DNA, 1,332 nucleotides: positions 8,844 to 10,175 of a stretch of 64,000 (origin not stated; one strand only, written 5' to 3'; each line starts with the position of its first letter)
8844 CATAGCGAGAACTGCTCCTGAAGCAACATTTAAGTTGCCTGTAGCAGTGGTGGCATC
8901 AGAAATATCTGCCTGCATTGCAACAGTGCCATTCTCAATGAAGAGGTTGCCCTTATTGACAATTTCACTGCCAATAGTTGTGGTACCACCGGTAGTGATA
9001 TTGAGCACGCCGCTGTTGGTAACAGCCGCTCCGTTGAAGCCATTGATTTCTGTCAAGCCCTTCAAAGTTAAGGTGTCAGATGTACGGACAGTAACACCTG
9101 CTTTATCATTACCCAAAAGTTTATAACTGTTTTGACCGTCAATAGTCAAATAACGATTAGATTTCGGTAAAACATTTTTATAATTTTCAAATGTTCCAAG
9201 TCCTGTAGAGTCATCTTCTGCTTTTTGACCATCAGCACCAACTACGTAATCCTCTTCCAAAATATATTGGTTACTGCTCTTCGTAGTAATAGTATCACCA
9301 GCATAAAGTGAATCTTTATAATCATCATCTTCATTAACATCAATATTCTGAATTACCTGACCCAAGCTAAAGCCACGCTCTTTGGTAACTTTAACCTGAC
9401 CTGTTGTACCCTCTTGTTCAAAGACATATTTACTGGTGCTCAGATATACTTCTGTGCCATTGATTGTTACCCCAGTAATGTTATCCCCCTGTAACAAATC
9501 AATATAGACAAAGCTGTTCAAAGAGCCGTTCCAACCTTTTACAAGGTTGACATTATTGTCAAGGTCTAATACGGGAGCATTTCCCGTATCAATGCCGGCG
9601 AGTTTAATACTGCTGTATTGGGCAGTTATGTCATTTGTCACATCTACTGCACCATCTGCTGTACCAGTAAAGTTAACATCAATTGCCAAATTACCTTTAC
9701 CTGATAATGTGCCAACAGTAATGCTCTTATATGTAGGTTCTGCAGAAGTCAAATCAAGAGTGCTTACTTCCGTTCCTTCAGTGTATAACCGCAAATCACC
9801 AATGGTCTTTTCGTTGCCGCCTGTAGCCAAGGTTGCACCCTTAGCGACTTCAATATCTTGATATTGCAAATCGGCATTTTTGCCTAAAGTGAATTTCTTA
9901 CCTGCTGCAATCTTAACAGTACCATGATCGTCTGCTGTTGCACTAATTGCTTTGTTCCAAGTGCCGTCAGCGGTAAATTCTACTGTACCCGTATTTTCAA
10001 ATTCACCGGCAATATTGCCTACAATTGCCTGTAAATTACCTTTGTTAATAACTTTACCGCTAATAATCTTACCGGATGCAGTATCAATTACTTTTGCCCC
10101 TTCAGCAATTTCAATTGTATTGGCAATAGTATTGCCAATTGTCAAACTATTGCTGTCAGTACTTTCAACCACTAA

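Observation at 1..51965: A single uninterrupted ORF of >=17,321 codons that the ORF track does not show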

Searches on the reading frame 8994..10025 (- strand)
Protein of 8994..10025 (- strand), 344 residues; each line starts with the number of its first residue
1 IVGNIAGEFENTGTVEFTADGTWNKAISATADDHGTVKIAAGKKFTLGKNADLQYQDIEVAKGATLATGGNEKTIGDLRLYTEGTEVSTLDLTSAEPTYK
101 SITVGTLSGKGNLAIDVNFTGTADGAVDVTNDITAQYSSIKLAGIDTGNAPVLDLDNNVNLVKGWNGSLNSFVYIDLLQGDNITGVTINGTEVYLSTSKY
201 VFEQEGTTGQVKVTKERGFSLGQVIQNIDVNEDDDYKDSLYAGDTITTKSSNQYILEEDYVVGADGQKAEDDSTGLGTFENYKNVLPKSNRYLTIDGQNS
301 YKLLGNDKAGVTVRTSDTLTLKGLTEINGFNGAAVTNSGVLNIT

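Call 81: search_solved_structures(query=A5, max_evalue=1)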
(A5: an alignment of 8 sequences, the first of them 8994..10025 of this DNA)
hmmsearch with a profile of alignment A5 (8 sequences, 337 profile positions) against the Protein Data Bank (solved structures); distinct sequences matched with E-value up to 1: 0.

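Call 82: search_protein_families(library=pfam, alignment_id=A5, max_evalue=1)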
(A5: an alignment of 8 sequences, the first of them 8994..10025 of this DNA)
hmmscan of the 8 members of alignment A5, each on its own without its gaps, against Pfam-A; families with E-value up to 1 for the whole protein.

A. member 1, window:8994-10025:- (344 aa): 1 family
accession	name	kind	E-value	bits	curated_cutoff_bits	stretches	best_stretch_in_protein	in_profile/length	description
PF03212.20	Pertactin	-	0.0081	16.5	22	1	85-163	9-83/121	Pertactin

B. families by the number of members that match (of 8 scanned): 5 families
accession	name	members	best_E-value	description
PF10162.14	G8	1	0.0064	G8 domain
PF03212.20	Pertactin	1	0.0081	Pertactin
PF24893.1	DUF7743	1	0.017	Domain of unknown function (DUF7743)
PF18011.7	Catalase_C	1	0.083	C-terminal domain found in long catalases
PF10531.15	SLBB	1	0.11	SLBB domain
